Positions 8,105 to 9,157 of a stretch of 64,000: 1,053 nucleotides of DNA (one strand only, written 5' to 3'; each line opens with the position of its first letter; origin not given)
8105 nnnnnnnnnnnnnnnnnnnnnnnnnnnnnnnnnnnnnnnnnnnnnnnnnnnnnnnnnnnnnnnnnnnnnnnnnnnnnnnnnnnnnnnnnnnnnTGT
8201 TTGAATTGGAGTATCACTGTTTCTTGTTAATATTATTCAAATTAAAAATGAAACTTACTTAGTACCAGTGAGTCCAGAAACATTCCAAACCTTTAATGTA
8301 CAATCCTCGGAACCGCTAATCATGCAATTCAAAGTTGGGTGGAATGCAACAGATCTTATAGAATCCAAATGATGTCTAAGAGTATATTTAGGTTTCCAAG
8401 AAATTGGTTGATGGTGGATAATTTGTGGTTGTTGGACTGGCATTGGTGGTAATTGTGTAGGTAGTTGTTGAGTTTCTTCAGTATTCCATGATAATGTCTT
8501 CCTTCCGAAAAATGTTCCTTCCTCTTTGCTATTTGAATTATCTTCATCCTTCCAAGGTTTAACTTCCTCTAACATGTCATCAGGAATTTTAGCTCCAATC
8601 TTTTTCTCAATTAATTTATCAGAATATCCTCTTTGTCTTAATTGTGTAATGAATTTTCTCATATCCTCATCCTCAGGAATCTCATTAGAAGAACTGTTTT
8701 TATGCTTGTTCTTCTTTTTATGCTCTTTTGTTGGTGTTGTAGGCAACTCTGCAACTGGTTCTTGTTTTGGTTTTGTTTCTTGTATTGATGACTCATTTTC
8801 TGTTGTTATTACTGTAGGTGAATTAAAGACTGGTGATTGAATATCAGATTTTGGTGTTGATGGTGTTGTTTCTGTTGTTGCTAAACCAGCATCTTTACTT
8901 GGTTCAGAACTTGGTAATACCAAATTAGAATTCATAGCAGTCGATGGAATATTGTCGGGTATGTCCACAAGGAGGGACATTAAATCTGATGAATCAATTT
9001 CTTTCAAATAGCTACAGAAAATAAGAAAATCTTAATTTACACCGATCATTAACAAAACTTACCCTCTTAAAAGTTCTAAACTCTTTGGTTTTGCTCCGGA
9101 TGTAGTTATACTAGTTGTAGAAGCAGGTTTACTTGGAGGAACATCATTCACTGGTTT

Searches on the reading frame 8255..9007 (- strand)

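Call 25: search_protein_families(library=pfam, proteins=[window:8255-9007:-], max_evalue=0.01)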
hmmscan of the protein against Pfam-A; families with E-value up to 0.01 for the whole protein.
window:8255-9007:- (250 aa): 6 families
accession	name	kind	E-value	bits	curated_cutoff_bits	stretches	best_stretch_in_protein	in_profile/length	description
PF00400.38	WD40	-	4.6e-10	40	27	1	204-242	1-39/39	WD domain, G-beta repeat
PF25173.1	Beta-prop_WDR3_1st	-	8.9e-06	26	154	1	207-244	106-143/184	WDR3 first beta-propeller domain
PF25174.1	Beta-prop_THOC3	-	2.7e-05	23.7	305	1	198-245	155-202/272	THOC3 beta-propeller domain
PF24817.1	WD40_WDHD1_1st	-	7.1e-05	22.6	109.9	1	206-244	120-158/291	WDHD1 first WD40 domain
PF24814.1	WD40_Prp19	-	0.00016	21.2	320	1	207-244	42-79/281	Prp19 WD40 domain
PF04388.17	Hamartin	-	0.0022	17.3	25.9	1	22-145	355-481/727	Hamartin protein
